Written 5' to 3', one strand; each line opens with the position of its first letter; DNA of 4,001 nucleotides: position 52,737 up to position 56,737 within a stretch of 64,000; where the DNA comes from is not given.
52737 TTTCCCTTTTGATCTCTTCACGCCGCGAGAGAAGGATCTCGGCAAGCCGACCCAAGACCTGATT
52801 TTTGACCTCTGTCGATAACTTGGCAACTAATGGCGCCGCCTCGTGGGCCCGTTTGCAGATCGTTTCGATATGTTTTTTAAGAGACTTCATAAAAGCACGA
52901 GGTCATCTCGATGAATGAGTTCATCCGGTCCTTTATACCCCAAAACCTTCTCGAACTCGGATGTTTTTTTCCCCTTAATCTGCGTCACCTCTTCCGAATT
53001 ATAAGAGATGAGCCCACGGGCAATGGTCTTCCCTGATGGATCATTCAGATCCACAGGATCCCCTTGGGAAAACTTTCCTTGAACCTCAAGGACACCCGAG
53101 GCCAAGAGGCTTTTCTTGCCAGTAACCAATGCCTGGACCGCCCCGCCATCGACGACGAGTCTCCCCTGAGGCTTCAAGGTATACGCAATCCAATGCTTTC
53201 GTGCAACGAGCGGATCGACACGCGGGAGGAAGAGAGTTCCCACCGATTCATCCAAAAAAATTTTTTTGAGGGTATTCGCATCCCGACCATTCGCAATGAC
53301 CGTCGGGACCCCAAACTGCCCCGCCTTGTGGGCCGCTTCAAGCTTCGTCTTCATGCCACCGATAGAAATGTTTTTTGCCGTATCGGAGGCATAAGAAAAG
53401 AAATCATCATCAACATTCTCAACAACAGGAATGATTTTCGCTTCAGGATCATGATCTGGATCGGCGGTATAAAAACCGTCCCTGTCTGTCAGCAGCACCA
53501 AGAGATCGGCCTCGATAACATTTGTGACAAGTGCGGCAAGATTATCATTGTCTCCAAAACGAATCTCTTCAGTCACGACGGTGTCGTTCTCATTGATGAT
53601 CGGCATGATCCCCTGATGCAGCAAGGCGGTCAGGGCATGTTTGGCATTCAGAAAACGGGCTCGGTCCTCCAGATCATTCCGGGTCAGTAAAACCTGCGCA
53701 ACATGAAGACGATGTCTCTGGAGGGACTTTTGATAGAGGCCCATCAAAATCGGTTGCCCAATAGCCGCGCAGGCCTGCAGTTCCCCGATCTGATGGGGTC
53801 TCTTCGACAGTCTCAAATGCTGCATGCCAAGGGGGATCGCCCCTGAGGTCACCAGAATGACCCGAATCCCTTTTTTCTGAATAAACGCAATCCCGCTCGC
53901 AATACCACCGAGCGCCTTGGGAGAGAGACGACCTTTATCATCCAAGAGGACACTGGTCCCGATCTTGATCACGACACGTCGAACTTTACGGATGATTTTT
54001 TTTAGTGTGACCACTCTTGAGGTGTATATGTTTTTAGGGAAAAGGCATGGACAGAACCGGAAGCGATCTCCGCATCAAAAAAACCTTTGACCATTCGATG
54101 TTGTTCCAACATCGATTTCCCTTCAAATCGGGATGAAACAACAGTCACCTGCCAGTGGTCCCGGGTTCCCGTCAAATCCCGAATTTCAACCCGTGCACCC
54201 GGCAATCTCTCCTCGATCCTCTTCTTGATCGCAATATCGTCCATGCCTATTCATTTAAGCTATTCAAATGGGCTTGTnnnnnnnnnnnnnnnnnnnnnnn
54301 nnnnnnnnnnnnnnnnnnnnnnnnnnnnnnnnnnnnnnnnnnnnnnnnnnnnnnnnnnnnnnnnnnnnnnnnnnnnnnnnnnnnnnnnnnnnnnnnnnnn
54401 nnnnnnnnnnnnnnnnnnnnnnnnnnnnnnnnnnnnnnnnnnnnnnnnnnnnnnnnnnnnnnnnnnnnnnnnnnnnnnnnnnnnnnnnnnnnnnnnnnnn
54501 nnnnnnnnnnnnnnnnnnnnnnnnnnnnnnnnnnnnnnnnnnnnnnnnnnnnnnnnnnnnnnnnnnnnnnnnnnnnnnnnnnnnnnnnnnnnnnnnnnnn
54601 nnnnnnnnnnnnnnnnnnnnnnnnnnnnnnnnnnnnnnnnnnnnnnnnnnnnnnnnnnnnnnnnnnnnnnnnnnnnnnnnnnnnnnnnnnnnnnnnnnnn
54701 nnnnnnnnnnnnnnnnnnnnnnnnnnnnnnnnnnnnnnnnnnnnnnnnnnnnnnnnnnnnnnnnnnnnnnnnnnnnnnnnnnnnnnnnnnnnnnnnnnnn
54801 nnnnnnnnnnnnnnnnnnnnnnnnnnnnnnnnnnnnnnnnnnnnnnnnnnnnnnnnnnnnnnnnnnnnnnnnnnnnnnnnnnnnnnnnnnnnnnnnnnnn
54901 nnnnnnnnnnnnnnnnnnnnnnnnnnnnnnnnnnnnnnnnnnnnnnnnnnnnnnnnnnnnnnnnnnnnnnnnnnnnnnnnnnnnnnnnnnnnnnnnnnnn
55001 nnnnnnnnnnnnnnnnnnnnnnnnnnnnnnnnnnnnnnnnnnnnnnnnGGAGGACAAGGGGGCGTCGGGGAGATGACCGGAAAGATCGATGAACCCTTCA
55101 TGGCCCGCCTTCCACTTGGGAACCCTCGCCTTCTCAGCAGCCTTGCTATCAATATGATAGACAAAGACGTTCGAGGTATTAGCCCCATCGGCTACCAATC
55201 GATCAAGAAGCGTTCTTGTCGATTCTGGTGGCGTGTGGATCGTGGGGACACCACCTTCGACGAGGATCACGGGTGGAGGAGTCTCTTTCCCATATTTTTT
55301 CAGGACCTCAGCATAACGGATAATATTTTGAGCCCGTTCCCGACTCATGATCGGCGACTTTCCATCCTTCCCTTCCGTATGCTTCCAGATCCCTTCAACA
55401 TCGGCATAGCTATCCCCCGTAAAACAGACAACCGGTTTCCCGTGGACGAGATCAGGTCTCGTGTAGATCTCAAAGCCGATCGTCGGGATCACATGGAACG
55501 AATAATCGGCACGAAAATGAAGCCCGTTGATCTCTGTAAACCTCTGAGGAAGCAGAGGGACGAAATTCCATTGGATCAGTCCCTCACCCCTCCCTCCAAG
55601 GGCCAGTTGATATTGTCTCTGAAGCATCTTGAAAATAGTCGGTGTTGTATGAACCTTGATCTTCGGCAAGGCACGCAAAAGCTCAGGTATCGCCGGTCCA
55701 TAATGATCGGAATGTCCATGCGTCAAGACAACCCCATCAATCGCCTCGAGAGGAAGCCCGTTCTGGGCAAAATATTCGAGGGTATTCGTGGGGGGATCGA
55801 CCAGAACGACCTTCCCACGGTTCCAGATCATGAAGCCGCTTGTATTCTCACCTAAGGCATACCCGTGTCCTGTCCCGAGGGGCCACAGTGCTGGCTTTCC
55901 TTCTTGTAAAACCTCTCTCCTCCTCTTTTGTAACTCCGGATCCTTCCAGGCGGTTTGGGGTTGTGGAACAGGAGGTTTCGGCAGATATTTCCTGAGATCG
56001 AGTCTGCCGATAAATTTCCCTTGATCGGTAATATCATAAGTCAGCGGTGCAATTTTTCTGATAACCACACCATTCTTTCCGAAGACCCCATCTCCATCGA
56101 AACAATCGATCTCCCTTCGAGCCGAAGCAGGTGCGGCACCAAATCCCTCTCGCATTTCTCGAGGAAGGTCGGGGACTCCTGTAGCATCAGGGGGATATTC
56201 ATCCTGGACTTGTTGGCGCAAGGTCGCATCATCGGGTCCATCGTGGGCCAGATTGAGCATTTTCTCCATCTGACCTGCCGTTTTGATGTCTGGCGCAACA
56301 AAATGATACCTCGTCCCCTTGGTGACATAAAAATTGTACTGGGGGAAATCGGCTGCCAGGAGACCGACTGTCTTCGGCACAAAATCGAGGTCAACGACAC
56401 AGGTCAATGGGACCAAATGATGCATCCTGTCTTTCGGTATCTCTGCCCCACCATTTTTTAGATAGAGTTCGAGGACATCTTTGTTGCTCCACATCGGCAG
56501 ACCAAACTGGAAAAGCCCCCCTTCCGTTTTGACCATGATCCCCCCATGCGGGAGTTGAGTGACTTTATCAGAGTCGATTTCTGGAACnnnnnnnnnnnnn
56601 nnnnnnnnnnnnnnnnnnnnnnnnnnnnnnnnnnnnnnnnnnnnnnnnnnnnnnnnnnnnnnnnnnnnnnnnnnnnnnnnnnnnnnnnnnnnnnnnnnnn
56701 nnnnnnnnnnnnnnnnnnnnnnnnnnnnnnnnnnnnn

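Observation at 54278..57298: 1006-aa fusion of an MBL-fold metallohydrolase with tandem cyclic-nucleotide-binding domains and a ~500-aa unknown N-terminal region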

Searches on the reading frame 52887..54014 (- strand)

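Call 11: search_protein_families(library=pfam, proteins=[window:52887-54014:-], max_evalue=0.00001)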
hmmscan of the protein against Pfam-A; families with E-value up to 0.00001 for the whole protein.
window:52887-54014:- (375 aa): 2 families
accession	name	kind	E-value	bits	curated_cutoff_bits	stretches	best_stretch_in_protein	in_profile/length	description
PF00696.33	AA_kinase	-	1.9e-41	142.8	24.9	1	13-242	2-234/234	Amino acid kinase family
PF01472.26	PUA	-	1e-20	73.9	24.8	1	284-358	1-74/74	PUA domain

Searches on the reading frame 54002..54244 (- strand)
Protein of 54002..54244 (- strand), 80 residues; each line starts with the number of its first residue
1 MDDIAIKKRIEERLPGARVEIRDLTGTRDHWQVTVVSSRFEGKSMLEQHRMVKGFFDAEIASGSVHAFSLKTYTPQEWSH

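Call 11: search_protein_families(library=pfam, proteins=[window:54002-54244:-], max_evalue=0.00001)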
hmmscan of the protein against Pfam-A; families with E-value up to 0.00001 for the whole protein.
window:54002-54244:- (80 aa): 1 family
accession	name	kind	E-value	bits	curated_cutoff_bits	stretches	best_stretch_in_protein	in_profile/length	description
PF01722.23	BolA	-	8.7e-17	61.6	25.7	1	25-77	25-76/76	BolA-like protein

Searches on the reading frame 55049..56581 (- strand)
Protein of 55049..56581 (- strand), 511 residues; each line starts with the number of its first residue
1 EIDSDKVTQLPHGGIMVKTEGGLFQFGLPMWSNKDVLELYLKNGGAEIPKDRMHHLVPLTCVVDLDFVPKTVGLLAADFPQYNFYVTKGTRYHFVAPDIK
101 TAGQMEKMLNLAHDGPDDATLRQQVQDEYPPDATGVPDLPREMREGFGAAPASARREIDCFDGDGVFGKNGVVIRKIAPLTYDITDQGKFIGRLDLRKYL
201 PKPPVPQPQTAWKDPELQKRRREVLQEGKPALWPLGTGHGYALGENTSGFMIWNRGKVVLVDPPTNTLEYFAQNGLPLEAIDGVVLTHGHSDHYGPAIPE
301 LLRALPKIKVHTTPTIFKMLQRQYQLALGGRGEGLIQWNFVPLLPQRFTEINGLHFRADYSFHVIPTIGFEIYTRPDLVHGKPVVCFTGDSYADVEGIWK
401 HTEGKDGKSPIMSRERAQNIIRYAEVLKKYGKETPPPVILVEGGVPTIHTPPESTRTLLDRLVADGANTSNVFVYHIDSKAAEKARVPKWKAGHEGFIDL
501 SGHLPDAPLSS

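Call 16: find_homologous_proteins(query=window:55049-56581:-, max_evalue=0.01)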
Query window:55049-56581:- (511 aa): 9 proteins with E <= 0.01 among 8000 candidates.
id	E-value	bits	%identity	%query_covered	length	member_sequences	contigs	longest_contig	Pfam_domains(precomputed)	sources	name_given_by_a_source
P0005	2.2e-170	586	52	99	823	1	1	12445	PF12706.14,PF00027.36,PF00753.34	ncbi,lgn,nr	ncbi:MAG: cyclic nucleotide-binding domain-containing protein [Deltaproteobacteria bacterium]|nr:cyc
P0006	1.5e-159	550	50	98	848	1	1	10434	PF12706.14,PF23023.2,PF00027.36,PF00753.34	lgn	-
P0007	1.3e-158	547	49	99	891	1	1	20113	PF12706.14,PF23023.2,PF00753.34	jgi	-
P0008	1.2e-157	544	50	98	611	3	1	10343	PF12706.14,PF23023.2,PF00753.34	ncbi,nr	ncbi:MBL fold metallo-hydrolase, partial [Deltaproteobacteria bacterium PRO3]|nr:MBL fold metallo-hy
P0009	1.6e-155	537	48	98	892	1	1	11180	PF12706.14,PF23023.2,PF00753.34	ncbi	-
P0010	1.6e-136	474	44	98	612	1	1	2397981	PF23023.2,PF00753.34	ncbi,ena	-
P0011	2.7e-123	430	43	98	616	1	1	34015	PF12706.14,PF23023.2,PF00753.34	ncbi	-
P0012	3.8e-113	397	41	96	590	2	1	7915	PF12706.14,PF23023.2,PF00753.34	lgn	-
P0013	5.9e-24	102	28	87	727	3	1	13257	PF12706.14,PF23023.2,PF00027.36,PF00753.34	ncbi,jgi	jgi:phosphoribosyl 1,2-cyclic phosphodiesterase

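Call 29: search_solved_structures(query=A2, max_evalue=1, show_alignments=3)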
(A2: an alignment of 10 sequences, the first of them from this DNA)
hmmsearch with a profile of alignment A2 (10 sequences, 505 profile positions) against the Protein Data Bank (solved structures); distinct sequences matched with E-value up to 1: 59.
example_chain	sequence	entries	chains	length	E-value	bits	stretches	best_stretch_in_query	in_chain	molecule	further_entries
7t28_A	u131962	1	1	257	2.5e-08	36.1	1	227-291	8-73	Putative metal-dependent hydrolase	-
2p4z_A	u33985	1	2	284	3.3e-06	29.1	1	268-332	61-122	Metal-dependent hydrolases of the beta-lactamase superfamily II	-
7u2s_A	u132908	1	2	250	1.2e-05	27.3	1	227-291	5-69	Apyc1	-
1zkp_A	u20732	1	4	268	2.7e-05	26.1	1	220-291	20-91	hypothetical protein BA1088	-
6kns_A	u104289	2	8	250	7.4e-05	24.7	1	226-291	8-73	Putative metal-dependent hydrolase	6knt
4xwt_A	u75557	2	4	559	0.00018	23.4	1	264-331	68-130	DR2417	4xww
5a0t_A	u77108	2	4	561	0.00025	23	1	273-305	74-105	RIBONUCLEASE J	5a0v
7wnt_A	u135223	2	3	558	0.0008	21.3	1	273-305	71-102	Ribonuclease J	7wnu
2xr1_A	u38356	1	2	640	0.00084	21.2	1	263-396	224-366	CLEAVAGE AND POLYADENYLATION SPECIFICITY FACTOR 100 KD SUBUNIT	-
8gyg_A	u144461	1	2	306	0.0024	19.7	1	245-304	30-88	Arysulfatase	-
2qed_A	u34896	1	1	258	0.0032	19.3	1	249-307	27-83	Hydroxyacylglutathione hydrolase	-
7l0b_A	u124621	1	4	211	0.0079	18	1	242-308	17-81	Hydroxyacylglutathione hydrolase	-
7pcr_A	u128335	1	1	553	0.01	17.6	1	274-317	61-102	Ribonuclease J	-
6b9v_A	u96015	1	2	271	0.012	17.4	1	246-288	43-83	Beta-lactamase-like protein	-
8cgl_A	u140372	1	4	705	0.012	17.4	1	274-316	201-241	Ribonuclease J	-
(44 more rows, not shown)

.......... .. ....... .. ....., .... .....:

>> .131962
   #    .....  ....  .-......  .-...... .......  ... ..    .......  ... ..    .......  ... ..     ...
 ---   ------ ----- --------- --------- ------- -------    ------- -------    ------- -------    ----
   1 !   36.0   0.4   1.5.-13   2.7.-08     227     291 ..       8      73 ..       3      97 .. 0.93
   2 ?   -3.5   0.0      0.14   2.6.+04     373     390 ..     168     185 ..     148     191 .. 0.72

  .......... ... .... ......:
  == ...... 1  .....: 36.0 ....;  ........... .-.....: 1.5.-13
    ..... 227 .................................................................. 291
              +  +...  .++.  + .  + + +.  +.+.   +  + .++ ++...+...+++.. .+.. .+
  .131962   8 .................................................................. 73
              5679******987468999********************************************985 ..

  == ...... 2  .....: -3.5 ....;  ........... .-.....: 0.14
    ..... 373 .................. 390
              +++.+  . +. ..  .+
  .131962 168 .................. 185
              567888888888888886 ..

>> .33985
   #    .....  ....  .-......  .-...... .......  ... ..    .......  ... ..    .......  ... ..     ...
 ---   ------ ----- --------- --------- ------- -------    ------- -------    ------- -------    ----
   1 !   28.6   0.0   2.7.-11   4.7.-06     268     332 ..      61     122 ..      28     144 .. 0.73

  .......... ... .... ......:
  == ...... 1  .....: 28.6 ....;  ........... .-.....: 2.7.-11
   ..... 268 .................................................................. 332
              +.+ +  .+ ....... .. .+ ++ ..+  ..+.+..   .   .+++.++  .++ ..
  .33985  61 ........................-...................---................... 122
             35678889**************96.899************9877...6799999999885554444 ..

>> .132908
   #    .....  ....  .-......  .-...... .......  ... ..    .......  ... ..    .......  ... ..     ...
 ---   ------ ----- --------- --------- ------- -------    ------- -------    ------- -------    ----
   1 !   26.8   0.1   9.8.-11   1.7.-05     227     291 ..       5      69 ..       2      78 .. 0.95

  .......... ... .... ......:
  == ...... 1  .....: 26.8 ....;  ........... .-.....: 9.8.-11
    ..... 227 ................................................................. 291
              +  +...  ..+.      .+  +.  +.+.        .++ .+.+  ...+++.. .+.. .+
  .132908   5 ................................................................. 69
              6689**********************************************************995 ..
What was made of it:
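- The PDB profile search is also led by Apyc1-like entries (call 29).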

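Call 32: list_cluster_members(proteins=[P0013, P0005, P0010, P0008, P0011, P0009])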
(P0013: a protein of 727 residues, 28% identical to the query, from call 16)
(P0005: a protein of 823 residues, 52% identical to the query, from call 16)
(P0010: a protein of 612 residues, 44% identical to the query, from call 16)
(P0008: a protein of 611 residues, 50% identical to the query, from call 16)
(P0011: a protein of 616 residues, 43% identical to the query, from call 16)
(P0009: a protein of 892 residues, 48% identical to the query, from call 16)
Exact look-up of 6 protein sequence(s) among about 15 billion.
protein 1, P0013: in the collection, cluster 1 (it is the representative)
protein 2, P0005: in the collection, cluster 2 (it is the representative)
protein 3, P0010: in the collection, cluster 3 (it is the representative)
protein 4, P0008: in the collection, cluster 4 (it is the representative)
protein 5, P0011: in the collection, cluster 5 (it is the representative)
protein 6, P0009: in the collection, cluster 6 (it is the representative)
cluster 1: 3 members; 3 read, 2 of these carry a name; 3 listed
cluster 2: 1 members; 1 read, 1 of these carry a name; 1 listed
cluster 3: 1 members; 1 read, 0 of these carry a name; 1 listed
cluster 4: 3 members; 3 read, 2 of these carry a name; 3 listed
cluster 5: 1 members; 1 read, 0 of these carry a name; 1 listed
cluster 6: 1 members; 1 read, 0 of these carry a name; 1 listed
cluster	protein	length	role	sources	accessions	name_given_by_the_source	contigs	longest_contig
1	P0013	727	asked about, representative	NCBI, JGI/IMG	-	phosphoribosyl 1,2-cyclic phosphodiesterase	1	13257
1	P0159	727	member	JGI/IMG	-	ribonuclease BN (tRNA processing enzyme)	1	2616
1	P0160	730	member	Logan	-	-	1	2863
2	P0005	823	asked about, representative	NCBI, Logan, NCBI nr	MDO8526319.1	MAG: cyclic nucleotide-binding domain-containing protein [Deltaproteobacteria bacterium] | cyclic nucleotide-binding domain-containing protein [Deltaproteobacteria bacterium]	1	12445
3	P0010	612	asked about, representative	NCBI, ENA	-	-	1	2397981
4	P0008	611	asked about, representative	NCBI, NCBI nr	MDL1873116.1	MBL fold metallo-hydrolase, partial [Deltaproteobacteria bacterium PRO3] | MBL fold metallo-hydrolase [Deltaproteobacteria bacterium PRO3]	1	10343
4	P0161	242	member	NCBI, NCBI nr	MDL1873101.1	hypothetical protein FBR05_13020 [Deltaproteobacteria bacterium PRO3] | hypothetical protein [Deltaproteobacteria bacterium PRO3]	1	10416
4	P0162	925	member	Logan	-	-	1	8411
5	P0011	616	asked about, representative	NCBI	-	-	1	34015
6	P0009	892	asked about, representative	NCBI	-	-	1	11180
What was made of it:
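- Sources have named relatives 'phosphoribosyl 1,2-cyclic phosphodiesterase' or 'ribonuclease BN' (calls 16, 32), but these are automatic names.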

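Call 33: find_related_loci(query=A2, collection=genome_contigs, flank=8000)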
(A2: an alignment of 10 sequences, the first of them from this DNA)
Query A2 (506 aa) in genome_contigs; peptide patterns used: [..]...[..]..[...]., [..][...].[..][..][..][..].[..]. (x = any residue, [..] = any of these).
600 stretches matched a pattern (row limit reached: there are more); 197 encode a relative of the query (tblastn E <= 1e-3); the best 80 are kept; 80 distinct loci.
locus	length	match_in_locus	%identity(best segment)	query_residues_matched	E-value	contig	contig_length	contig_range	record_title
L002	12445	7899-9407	52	1-503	2e-169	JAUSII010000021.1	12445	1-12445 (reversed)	MAG: Deltaproteobacteria bacterium isolate E14_metabat.bin.232 E14_k141_257543, whole genome shotgun sequence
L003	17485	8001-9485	50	1-501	4e-155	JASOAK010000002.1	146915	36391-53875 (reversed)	MAG: bacterium isolate UBA10199-1 HKU-EGSB-UBA10199-1_2, whole genome shotgun sequence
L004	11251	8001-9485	49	1-501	2e-152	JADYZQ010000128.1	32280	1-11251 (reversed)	MAG: Deltaproteobacteria bacterium isolate SJ577 c_000000401333, whole genome shotgun sequence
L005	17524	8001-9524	47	1-502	6e-147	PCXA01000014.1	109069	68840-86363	MAG: Deltaproteobacteria bacterium CG11_big_fil_rev_8_21_14_0_20_47_16 CG11_8_21_14_0.20_scaffold_112_c, whole genome sh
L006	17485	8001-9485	47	2-501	5e-145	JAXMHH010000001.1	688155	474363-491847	MAG: bacterium isolate STL-UBA1 C1.96.fa-1, whole genome shotgun sequence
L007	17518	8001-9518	45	4-501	3e-138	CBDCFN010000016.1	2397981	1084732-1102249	MAG: bacterium isolate 8540ba5b-a7bb-453d-8cfa-50a4359c344d genome assembly, contig: contig_16, whole genome shotgun seq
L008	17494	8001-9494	43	4-503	3e-123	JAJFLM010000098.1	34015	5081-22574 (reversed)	MAG: Deltaproteobacteria bacterium isolate OFTM19 OFTM19_97, whole genome shotgun sequence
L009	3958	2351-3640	28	1-477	2e-39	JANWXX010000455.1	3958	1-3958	MAG: Polyangiaceae bacterium isolate SKYG56 NODE_455_length_3958_cov_2.991755, whole genome shotgun sequence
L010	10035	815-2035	28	1-448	5e-37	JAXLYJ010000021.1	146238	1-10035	MAG: Polyangiales bacterium isolate STL-MYX10 C1.257.fa-21, whole genome shotgun sequence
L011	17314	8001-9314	27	1-483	2e-36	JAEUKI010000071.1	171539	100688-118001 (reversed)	MAG: Myxococcales bacterium isolate new MAG-91 k141_3007592, whole genome shotgun sequence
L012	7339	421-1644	30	4-448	1e-36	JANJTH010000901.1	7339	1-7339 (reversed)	MAG: Planctomycetota bacterium isolate RX1_metabat.bin.42 RX1_metabat.bin.42_RX1_k141_93414, whole genome shotgun sequen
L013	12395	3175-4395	27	1-448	5e-36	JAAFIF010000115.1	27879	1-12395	MAG: Myxococcales bacterium isolate bin23.maxbin.ball.042 WN_Myxococcales_1_scaffold_237, whole genome shotgun sequence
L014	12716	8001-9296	28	1-477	4e-36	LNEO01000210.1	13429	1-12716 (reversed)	MAG: Deltaproteobacteria bacterium Ga0077539 Ga0077539_1178.1, whole genome shotgun sequence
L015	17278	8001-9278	27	7-477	3e-35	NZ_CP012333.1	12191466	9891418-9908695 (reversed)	Labilithrix luteola strain DSM 27648 chromosome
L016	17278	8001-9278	28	7-477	7e-35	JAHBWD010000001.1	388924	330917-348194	MAG: Labilithrix sp. isolate ACE_MYX8 MYX8_1, whole genome shotgun sequence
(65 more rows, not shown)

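Call 74: find_homologous_proteins(query=A4, max_evalue=1e-10)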
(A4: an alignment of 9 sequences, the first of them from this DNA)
Query A4 (9 sequences) (506 aa, profile of the alignment): 8 proteins with E <= 1e-10 among 8000 candidates.
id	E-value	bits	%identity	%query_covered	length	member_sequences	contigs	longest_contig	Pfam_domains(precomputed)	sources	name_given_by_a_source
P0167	4.5e-169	581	29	90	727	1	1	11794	PF12706.14,PF23023.2,PF00027.36,PF00753.34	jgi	jgi:CRP-like cAMP-binding protein/phosphoribosyl 1,2-cyclic phosphodiesterase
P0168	2.1e-149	516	29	94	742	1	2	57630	PF23023.2,PF00027.36,PF00753.34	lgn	-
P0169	1.1e-132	461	31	43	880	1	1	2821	PF23023.2,PF00027.36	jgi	jgi:CRP-like cAMP-binding protein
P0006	1.2e-91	326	50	99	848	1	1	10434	PF12706.14,PF23023.2,PF00027.36,PF00753.34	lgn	-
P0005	2.0e-90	322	52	99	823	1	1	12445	PF12706.14,PF00027.36,PF00753.34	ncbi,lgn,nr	ncbi:MAG: cyclic nucleotide-binding domain-containing protein [Deltaproteobacteria bacterium]|nr:cyc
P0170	7.6e-90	320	51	99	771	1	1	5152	PF12706.14,PF23023.2,PF00027.36,PF00753.34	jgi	jgi:CRP-like cAMP-binding protein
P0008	9.3e-85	303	50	99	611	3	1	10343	PF12706.14,PF23023.2,PF00753.34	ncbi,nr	ncbi:MBL fold metallo-hydrolase, partial [Deltaproteobacteria bacterium PRO3]|nr:MBL fold metallo-hy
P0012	3.1e-77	278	41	97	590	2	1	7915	PF12706.14,PF23023.2,PF00753.34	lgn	-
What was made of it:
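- Tried and rejected: A third homologue search with a mixed bacterial and eukaryotic profile, meant to retrieve named Dictyostelium proteins, found none (call 74).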

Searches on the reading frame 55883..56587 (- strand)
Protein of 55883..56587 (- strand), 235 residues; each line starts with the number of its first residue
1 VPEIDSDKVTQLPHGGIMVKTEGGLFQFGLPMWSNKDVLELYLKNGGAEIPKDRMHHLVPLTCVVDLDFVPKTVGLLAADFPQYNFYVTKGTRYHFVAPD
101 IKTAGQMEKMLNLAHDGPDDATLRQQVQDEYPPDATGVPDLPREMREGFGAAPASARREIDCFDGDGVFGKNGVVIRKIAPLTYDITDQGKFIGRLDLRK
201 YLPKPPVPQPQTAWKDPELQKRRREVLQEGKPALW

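Call 47: predict_structure(alignment_id=A3)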
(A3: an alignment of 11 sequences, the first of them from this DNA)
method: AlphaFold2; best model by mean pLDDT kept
length: 235 residues; sequences in the alignment: 11
mean_pLDDT: 84.8   pTM: 0.76
mean pLDDT of the five models: 84.8, 84.6, 84.2, 83.1, 82.5
residues with pLDDT >= 90: 104; 70-90: 100; 50-70: 27; < 50: 4
segments of 3 or more residues with pLDDT < 50: 232-235
pLDDT, mean of each block of 10 residues (from residue 1): 92 91 95 86 90 92 92 86 80 93 94 78 77 78 61 84 98 97 97 96 62 72 75 50
secondary structure, 60 per line:
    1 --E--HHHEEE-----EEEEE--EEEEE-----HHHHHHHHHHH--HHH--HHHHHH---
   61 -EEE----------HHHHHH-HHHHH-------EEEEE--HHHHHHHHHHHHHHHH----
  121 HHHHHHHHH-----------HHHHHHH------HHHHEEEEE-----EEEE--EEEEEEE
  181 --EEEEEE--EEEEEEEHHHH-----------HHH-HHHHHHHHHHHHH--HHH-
elements in order: E9-11 E17-21 E24-28 H34-44 H52-57 E62-64 H75-80 H82-86 E94-98 H101-116 H121-129 H141-147 H154-157 E158-162 E168-171 E174-180 E183-188 E191-197 H198-201 H217-229
